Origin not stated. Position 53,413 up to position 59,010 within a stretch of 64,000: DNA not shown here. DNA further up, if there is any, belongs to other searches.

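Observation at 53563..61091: Sec-signal RHS toxin immediately downstream of a lone YjbH/GfcD-family outer-membrane barrel: possible two-gene export unit in a T6SS-less lineage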

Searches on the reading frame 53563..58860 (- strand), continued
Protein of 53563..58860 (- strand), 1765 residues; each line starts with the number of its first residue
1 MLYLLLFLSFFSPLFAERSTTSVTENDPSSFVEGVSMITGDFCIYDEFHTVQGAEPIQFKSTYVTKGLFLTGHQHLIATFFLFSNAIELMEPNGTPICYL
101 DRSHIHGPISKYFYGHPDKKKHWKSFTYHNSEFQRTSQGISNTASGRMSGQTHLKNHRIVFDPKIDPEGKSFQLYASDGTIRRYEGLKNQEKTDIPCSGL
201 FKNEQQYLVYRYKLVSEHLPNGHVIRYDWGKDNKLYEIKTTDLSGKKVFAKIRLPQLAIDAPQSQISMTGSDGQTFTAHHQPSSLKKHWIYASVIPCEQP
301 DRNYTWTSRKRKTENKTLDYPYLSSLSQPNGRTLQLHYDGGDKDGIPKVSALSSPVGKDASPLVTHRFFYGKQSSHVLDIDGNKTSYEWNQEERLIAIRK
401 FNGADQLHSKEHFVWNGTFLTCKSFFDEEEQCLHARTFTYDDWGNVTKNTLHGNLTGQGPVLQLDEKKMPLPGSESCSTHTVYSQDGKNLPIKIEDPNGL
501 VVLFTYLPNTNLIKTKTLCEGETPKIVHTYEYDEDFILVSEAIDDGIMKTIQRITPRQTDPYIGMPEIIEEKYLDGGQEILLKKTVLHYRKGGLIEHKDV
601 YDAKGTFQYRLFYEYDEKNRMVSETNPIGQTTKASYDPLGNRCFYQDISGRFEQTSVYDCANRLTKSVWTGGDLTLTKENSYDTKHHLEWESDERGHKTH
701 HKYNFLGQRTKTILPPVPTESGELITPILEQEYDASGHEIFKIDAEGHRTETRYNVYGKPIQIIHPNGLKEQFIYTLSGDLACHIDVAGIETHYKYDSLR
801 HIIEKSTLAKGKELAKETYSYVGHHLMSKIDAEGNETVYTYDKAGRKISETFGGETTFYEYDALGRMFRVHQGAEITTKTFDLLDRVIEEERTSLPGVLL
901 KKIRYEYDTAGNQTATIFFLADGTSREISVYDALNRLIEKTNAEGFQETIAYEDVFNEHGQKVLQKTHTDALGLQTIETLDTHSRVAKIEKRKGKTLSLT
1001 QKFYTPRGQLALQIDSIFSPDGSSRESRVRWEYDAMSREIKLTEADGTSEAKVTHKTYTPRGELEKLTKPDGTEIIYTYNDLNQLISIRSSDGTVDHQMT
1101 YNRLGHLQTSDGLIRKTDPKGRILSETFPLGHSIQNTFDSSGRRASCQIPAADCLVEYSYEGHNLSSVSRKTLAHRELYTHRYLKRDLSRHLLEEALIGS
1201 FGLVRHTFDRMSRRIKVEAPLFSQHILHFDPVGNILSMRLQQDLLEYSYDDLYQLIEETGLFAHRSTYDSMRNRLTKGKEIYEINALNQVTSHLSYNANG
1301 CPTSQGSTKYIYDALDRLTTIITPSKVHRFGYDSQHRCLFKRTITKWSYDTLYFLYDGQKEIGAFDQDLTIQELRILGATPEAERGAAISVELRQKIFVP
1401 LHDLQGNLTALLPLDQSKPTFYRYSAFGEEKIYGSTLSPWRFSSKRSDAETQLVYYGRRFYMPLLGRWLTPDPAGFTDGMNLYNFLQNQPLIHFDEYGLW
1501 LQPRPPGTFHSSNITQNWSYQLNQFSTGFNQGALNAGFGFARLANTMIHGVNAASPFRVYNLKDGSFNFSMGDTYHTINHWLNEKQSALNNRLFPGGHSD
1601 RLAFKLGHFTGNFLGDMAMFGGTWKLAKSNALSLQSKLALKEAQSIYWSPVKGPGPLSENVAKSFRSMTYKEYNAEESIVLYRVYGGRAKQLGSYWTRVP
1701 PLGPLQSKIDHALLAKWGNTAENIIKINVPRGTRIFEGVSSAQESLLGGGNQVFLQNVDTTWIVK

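Call 81: find_related_loci(query=A4, collection=metagenome_contigs, flank=10000)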
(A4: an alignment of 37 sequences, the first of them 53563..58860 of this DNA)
Query A4 (1765 aa) in metagenome_contigs; peptide patterns used: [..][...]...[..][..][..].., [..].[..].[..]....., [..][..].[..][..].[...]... (x = any residue, [..] = any of these).
600 stretches matched a pattern (row limit reached: there are more); 464 encode a relative of the query (tblastn E <= 1e-3); the best 80 are kept; 80 distinct loci.
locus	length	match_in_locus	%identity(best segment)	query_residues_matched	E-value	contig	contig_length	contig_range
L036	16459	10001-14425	48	1-1499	0e+0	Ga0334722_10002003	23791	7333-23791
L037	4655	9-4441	47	416-1544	0e+0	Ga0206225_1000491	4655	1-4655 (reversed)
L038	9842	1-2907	50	567-1549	0e+0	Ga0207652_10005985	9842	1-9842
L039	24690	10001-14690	37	1-1645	0e+0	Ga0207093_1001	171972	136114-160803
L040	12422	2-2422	50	379-1504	0e+0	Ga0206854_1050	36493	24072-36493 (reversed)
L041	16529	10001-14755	31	1-1502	0e+0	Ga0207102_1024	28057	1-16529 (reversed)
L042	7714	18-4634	31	25-1511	0e+0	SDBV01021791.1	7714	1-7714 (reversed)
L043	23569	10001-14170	33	139-1505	0e+0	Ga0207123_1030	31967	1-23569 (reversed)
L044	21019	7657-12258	31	1-1503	0e+0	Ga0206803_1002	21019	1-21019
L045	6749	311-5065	31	17-1507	0e+0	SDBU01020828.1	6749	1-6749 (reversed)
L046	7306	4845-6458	56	963-1500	0e+0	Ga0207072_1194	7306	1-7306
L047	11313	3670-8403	31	17-1499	0e+0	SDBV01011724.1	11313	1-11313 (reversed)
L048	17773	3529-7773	31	139-1499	0e+0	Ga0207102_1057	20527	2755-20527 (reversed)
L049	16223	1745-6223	31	1-1498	0e+0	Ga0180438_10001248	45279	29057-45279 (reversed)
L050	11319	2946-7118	31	139-1505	1e-177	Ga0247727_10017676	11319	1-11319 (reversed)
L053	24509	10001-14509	30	28-1499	1e-175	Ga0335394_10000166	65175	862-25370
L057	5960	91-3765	33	341-1499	2e-162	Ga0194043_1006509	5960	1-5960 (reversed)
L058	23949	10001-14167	30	138-1499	1e-152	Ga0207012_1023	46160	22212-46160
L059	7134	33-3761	31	346-1499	7e-152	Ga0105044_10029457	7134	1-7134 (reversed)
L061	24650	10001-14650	29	6-1499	2e-149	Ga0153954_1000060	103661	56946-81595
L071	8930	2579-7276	27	2-1499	2e-115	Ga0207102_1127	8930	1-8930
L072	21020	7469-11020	31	348-1500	1e-118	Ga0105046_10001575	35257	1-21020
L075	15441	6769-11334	27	24-1499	4e-106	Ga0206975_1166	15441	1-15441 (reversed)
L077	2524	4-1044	55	1156-1499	1e-110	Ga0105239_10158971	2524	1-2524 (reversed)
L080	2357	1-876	58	1205-1499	8e-102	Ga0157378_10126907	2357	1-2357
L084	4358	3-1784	35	439-1499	3e-84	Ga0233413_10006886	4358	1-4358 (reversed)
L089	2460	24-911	49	1204-1499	6e-82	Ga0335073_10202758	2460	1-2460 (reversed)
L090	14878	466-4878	34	1-1499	0e+0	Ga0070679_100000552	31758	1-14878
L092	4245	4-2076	32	614-1499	3e-78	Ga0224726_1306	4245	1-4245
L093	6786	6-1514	36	612-1499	2e-76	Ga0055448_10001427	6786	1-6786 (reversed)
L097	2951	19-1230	36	1115-1499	3e-65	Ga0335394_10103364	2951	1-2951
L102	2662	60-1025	39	1177-1499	4e-58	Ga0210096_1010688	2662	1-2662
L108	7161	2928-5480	27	323-1499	9e-51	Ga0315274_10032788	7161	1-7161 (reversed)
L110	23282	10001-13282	24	323-1499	7e-49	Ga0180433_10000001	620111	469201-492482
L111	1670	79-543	58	1353-1499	1e-49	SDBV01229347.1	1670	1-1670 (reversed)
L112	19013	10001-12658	26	323-1499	3e-47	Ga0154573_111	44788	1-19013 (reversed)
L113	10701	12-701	42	1284-1499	7e-47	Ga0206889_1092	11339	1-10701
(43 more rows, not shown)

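Call 85: search_protein_families(library=pfam, proteins=[L072:3699-4499:+, L072:4489-5304:+, L072:5349-5945:+, L072:6031-6771:+, L072:11833-12942:-, L072:12939-14231:-], max_evalue=0.01)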
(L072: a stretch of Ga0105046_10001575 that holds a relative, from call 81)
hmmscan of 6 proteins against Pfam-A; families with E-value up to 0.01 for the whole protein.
L072:3699-4499:+ (266 aa): 0 families

L072:4489-5304:+ (271 aa): 1 family
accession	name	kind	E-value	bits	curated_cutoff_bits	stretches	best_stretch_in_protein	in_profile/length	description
PF24840.1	NTF2_SigF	-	0.007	16.6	25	0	194-240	46-93/170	SigF NTF2-like domain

L072:5349-5945:+ (198 aa): 2 families
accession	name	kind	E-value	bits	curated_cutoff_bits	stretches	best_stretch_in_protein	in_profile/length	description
PF00578.27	AhpC-TSA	-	3.1e-38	131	26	1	23-143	1-123/124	AhpC/TSA family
PF08534.16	Redoxin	-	3.4e-20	72.8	26.6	1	23-152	2-139/148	Redoxin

L072:6031-6771:+ (246 aa): 2 families
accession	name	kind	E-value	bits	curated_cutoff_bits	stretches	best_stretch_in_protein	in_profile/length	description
PF00535.33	Glycos_transf_2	-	3e-15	57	23.3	1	3-118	1-127/168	Glycosyl transferase family 2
PF13704.12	Glyco_tranf_2_4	-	3.4e-07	31.1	27.5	1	9-85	1-85/98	Glycosyl transferase family 2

L072:11833-12942:- (369 aa): 8 families
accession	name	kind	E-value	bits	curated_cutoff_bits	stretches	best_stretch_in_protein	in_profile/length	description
PF03054.22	tRNA_Me_trans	-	1.3e-81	273.5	20.6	1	4-199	2-202/202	tRNA methyl transferase HUP domain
PF20258.4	tRNA_Me_trans_C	-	1.6e-22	80.1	20.6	1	278-352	3-77/77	Aminomethyltransferase beta-barrel domain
PF20259.3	tRNA_Me_trans_M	-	1.2e-21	76.5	27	1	203-265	1-64/66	tRNA methyl transferase PRC-barrel domain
PF02540.23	NAD_synthase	-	1.1e-06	28.4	21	1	3-75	19-84/242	NAD synthase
PF02568.20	ThiI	-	0.00025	21.2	20.5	1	3-45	4-46/197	Thiamine biosynthesis protein (ThiI)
PF01171.26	ATP_bind_3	-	0.00031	21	27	1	5-186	2-164/182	PP-loop family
PF06508.19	QueC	-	0.0036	17.3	22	0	5-34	2-31/210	Queuosine biosynthesis protein QueC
PF00764.25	Arginosuc_synth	-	0.0042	17.6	27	0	5-38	2-36/162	Arginosuccinate synthase N-terminal HUP domain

L072:12939-14231:- (430 aa): 1 family
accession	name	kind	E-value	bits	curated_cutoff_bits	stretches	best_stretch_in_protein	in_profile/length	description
PF00375.23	SDF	-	3.6e-108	362.5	27.9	1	12-412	4-386/387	Sodium:dicarboxylate symporter family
